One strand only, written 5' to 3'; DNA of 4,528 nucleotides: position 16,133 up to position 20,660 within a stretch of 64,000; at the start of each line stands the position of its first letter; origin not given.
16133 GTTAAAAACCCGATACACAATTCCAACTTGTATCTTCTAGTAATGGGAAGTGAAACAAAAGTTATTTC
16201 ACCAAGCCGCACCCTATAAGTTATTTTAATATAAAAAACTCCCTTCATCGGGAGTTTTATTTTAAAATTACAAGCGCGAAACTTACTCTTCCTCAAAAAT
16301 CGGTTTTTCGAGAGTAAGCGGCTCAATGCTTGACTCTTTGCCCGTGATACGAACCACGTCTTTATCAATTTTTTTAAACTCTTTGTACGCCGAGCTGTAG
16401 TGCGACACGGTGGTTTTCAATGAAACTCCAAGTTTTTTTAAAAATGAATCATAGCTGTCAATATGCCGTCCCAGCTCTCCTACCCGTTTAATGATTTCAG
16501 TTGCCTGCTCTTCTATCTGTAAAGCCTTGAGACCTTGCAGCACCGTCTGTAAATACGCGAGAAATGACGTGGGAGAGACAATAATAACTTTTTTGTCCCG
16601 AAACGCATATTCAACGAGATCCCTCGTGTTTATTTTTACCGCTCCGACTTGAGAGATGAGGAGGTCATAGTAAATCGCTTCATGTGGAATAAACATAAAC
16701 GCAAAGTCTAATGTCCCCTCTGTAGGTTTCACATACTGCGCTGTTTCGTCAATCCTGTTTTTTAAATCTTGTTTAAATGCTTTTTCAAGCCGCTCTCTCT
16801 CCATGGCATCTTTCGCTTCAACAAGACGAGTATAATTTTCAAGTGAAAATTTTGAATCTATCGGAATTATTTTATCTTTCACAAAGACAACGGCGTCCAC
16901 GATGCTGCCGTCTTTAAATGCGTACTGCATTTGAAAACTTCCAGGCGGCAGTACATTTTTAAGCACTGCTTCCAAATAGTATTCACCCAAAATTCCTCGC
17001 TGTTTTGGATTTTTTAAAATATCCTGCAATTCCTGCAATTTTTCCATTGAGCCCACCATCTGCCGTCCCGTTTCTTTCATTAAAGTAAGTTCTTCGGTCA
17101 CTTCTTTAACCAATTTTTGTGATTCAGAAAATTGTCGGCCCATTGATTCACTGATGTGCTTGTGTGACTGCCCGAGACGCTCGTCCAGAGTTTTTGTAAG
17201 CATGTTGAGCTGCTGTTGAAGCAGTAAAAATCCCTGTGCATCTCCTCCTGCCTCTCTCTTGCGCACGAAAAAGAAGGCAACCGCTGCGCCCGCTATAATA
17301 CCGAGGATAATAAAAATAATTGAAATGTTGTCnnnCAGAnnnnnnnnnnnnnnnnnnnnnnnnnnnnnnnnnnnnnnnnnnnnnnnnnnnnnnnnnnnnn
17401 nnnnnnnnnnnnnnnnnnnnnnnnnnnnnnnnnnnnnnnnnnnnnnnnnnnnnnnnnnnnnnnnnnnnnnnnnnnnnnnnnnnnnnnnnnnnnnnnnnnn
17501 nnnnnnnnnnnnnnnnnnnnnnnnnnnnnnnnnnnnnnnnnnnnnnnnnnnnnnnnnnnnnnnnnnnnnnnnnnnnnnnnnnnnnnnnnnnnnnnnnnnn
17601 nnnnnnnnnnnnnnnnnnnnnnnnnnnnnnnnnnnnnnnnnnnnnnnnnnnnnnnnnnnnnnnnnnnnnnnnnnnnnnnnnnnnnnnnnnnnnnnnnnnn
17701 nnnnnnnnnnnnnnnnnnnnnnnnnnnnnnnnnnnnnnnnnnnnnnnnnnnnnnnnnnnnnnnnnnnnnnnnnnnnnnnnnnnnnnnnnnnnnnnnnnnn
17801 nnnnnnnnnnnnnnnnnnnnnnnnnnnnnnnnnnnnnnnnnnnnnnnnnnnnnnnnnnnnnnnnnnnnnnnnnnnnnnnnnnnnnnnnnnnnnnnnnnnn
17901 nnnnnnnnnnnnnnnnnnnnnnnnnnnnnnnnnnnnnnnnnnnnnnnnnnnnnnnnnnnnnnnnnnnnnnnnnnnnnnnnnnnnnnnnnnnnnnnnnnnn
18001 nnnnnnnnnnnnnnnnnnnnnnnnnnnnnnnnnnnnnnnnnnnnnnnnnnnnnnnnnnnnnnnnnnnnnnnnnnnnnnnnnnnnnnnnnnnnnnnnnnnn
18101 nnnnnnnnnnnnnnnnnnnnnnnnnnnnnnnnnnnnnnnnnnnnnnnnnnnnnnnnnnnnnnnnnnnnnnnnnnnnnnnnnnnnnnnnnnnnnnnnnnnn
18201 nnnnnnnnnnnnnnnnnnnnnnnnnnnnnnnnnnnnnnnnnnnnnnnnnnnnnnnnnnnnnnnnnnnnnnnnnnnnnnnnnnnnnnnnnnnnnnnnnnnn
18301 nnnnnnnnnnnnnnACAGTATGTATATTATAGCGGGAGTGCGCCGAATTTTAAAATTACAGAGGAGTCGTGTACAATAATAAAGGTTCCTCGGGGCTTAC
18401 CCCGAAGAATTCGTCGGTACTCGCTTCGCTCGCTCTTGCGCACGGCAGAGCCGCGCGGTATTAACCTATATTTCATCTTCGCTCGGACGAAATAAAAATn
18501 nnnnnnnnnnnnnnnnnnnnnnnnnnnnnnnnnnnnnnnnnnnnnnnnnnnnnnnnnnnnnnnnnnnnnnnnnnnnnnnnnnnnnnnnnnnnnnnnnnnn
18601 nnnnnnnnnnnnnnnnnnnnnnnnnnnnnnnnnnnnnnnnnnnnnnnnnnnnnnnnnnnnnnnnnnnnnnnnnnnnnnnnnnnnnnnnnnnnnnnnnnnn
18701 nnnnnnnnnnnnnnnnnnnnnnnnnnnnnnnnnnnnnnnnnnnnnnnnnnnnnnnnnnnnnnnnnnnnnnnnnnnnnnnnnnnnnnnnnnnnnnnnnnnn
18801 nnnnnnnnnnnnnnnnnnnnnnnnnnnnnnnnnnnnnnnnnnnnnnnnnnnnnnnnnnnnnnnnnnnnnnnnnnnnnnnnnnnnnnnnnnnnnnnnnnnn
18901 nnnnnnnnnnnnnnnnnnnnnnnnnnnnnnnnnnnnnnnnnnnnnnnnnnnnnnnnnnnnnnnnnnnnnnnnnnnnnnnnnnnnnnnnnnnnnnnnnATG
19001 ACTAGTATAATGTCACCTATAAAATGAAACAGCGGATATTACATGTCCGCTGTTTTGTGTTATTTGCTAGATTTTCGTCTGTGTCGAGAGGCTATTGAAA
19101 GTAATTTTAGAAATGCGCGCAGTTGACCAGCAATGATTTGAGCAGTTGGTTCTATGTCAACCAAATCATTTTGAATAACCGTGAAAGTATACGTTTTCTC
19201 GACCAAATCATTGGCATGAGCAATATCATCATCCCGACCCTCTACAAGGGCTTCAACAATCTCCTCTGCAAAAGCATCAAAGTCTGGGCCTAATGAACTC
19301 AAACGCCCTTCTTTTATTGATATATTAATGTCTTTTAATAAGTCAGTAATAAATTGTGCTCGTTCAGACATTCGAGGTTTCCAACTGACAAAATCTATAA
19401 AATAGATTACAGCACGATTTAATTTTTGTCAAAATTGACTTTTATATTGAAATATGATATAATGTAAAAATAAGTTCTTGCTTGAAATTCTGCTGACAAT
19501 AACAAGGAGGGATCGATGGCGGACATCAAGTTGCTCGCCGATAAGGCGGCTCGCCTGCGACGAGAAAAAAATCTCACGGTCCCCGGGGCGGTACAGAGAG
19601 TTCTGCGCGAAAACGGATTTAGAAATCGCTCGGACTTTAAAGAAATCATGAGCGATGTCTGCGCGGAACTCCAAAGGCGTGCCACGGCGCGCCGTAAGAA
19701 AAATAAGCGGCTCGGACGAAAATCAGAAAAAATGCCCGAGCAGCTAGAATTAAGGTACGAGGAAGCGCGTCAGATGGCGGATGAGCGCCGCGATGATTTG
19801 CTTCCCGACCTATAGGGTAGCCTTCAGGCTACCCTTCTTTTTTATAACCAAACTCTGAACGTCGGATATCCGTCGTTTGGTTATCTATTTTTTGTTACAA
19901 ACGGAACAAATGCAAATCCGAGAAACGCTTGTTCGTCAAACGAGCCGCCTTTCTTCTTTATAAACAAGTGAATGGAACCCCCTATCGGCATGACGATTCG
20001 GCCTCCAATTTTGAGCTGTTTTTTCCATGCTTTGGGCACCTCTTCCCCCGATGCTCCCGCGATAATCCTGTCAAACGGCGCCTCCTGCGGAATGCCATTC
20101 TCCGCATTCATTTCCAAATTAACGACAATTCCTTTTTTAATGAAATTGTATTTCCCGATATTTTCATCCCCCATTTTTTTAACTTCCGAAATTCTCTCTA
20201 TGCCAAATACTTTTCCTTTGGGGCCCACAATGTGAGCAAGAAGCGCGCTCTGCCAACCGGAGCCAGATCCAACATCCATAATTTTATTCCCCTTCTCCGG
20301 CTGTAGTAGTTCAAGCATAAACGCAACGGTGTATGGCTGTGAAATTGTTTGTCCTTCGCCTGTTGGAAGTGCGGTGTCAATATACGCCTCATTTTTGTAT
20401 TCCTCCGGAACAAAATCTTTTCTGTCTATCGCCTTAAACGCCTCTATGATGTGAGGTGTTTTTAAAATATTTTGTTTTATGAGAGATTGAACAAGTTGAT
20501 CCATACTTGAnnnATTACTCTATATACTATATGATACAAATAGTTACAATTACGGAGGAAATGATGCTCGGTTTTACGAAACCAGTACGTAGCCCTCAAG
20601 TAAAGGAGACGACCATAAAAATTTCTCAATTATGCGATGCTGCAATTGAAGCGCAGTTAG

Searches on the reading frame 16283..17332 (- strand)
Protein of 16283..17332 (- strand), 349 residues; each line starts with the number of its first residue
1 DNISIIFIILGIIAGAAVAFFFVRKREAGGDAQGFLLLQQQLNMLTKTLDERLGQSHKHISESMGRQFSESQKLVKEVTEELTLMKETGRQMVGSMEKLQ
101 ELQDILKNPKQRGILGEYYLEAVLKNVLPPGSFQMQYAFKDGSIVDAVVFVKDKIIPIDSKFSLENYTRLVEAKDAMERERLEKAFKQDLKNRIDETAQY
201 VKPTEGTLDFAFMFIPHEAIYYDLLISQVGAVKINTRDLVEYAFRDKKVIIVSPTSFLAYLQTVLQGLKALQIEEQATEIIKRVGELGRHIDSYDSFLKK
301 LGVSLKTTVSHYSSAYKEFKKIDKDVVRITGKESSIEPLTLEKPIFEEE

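Call 10: search_protein_families(library=pfam, proteins=[window:16283-17332:-], max_evalue=0.01)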
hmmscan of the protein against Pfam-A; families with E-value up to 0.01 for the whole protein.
window:16283-17332:- (349 aa): 3 families
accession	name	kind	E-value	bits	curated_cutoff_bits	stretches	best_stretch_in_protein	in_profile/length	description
PF02646.22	RmuC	-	2.8e-54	184.7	26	1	40-324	1-272/291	RmuC family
PF07889.17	DUF1664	-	0.0044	17.5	34.6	0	39-102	47-109/124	Protein of unknown function (DUF1664)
PF07374.17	DUF1492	-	0.0052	17.4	21.5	0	272-294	33-55/100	Protein of unknown function (DUF1492)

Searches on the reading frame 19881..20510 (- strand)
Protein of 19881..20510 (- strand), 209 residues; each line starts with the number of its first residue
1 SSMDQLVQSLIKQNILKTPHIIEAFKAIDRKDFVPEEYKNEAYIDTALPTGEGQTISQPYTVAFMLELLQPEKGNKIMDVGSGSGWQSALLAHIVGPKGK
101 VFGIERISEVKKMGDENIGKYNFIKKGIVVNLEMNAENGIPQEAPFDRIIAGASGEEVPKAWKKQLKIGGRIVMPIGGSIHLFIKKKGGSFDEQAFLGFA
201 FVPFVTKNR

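Call 9: search_protein_families(library=pfam, proteins=[window:19881-20510:-], max_evalue=0.01)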
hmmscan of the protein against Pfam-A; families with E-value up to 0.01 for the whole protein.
window:19881-20510:- (209 aa): 7 families
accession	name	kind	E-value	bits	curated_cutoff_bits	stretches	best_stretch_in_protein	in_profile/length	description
PF01135.25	PCMT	-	9.3e-55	186.1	20.3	1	3-207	3-208/210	Protein-L-isoaspartate(D-aspartate) O-methyltransferase (PCMT)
PF13847.12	Methyltransf_31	-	2.3e-06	27.8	27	1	72-151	2-80/145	Methyltransferase domain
PF01189.24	Methyltr_RsmB-F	-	0.00062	19.9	27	1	68-151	3-85/199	16S rRNA methyltransferase RsmB/F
PF01209.24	Ubie_methyltran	-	0.00069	19.5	20.1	1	64-180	38-149/233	ubiE/COQ5 methyltransferase family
PF13649.12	Methyltransf_25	-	0.0027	18.8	27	1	77-159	1-78/97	Methyltransferase domain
PF08704.16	GCD14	-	0.0031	17.7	26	1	62-112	29-79/247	tRNA methyltransferase complex GCD14 subunit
PF01269.23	Fibrillarin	-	0.0043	16.7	27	1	69-110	67-108/227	Fibrillarin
